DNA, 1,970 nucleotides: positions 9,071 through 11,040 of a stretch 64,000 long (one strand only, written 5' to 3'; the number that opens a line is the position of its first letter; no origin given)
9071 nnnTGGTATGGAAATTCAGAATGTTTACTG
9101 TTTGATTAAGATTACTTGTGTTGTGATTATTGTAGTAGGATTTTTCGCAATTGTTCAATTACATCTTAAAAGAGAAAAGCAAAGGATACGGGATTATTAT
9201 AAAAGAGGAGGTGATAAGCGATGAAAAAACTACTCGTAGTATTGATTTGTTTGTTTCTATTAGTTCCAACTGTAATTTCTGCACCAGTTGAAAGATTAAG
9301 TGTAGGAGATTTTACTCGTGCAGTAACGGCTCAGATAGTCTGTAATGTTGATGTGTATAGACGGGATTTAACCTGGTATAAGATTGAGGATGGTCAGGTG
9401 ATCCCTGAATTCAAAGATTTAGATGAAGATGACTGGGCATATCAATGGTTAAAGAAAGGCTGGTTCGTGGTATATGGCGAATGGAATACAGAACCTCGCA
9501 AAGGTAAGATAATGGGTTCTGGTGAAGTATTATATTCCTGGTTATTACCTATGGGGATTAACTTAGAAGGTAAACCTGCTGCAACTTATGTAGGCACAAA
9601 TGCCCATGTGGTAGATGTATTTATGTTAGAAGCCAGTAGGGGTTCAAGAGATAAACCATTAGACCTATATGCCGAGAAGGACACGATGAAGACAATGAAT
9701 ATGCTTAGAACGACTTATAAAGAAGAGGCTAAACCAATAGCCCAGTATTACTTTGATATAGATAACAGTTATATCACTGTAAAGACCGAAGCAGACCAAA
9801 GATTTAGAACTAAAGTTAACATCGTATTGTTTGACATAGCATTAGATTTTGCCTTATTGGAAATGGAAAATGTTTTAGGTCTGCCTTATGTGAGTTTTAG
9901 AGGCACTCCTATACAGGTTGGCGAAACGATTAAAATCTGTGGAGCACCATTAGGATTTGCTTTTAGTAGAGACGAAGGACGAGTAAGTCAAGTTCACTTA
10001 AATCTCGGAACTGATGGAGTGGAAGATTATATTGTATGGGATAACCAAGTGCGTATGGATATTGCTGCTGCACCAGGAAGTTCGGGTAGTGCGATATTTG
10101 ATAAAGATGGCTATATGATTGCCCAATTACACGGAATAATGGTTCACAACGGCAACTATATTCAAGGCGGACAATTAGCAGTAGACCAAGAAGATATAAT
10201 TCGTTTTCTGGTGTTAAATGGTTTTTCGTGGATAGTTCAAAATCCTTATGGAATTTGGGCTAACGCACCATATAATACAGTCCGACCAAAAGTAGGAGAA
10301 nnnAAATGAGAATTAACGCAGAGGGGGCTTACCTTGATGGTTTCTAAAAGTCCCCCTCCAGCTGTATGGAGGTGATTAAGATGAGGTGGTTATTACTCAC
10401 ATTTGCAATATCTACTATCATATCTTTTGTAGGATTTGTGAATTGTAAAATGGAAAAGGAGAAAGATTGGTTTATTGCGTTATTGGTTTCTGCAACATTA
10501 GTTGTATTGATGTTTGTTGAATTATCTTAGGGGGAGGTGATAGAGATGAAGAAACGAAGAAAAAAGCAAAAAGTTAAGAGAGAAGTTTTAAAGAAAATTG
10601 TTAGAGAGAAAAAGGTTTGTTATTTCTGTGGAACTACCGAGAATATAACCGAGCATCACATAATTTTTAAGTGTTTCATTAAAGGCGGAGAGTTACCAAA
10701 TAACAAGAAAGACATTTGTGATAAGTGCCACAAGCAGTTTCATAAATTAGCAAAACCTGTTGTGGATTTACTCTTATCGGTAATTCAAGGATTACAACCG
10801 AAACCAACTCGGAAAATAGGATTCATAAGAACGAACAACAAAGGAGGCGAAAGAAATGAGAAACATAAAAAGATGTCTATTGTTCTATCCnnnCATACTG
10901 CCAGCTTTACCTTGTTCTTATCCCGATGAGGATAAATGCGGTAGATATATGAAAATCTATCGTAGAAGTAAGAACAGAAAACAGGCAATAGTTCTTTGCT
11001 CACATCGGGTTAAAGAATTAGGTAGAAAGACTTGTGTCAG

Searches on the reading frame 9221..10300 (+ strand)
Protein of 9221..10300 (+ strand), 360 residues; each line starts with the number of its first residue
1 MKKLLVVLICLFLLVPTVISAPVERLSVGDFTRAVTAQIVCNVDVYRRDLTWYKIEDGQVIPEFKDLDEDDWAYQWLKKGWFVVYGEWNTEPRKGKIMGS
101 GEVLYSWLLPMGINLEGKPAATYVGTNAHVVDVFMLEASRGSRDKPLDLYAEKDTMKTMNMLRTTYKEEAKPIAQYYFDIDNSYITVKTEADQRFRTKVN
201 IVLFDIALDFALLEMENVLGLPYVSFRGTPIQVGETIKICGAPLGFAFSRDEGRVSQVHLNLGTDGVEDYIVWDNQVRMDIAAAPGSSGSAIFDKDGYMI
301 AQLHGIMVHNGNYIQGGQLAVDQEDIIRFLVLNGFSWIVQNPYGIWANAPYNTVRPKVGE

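Call 41: search_protein_families(library=phrogs, proteins=[window:9221-10300:+], max_evalue=0.01)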
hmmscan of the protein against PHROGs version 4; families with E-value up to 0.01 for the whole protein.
window:9221-10300:+ (360 aa): 2 families
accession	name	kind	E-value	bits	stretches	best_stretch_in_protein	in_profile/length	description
phrog_11383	-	unknown function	1.4e-07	32.3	1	181-301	207-322/462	-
phrog_9683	-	other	2.5e-07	31.4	1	174-310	68-194/233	protease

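Call 42: search_protein_families(library=pfam, proteins=[window:9221-10300:+], max_evalue=0.01)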
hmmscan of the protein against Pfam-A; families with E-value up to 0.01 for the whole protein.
window:9221-10300:+ (360 aa): 2 families
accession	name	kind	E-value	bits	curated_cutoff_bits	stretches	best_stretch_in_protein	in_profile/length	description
PF13365.12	Trypsin_2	-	2.9e-13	51.2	27.6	1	124-301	12-143/144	Trypsin-like peptidase domain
PF01732.22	Mycop_pep_DUF31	-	0.0027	17.9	27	0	117-178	47-107/346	Mycoplasma peptidase (DUF31)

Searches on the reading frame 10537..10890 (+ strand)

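Call 41: search_protein_families(library=phrogs, proteins=[window:10537-10890:+], max_evalue=0.01)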
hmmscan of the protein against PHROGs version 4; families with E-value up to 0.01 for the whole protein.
window:10537-10890:+ (118 aa): 11 families
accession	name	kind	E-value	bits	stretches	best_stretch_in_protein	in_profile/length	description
phrog_7370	-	DNA, RNA and nucleotide metabolism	2.3e-07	31.9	1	4-69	19-84/115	HNH endonuclease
phrog_24030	-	DNA, RNA and nucleotide metabolism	3.8e-06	27.4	1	20-68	13-62/342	RNA ligase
phrog_22514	-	DNA, RNA and nucleotide metabolism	2.1e-05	25.8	1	5-70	45-110/187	HNH endonuclease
phrog_7566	-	unknown function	6.5e-05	24.1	1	19-70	6-58/96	-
phrog_7785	-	DNA, RNA and nucleotide metabolism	7.8e-05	23.7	1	5-67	50-110/147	HNH endonuclease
phrog_1271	-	DNA, RNA and nucleotide metabolism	0.00044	20.7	1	10-73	250-320/361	HNH endonuclease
phrog_338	-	DNA, RNA and nucleotide metabolism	0.00077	19.9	1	5-71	189-262/340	HNH endonuclease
phrog_589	-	DNA, RNA and nucleotide metabolism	0.00087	20.1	1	8-67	77-137/179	HNH endonuclease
phrog_2214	-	DNA, RNA and nucleotide metabolism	0.0014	18.8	1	4-67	175-235/429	HNH endonuclease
phrog_3497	-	unknown function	0.0046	17.8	1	15-44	6-35/150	-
phrog_8048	-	DNA, RNA and nucleotide metabolism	0.0048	17.1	1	3-71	154-228/273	HNH endonuclease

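Call 42: search_protein_families(library=pfam, proteins=[window:10537-10890:+], max_evalue=0.01)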
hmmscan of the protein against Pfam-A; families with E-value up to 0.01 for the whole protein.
window:10537-10890:+ (118 aa): 2 families
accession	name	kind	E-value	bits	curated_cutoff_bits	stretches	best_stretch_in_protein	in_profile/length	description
PF14279.12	HNH_5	-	3.2e-05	24.2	27.5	1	28-73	1-49/56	HNH endonuclease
PF06689.19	zf-C4_ClpX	-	0.0068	16.7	27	0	27-38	2-13/39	ClpX C4-type zinc finger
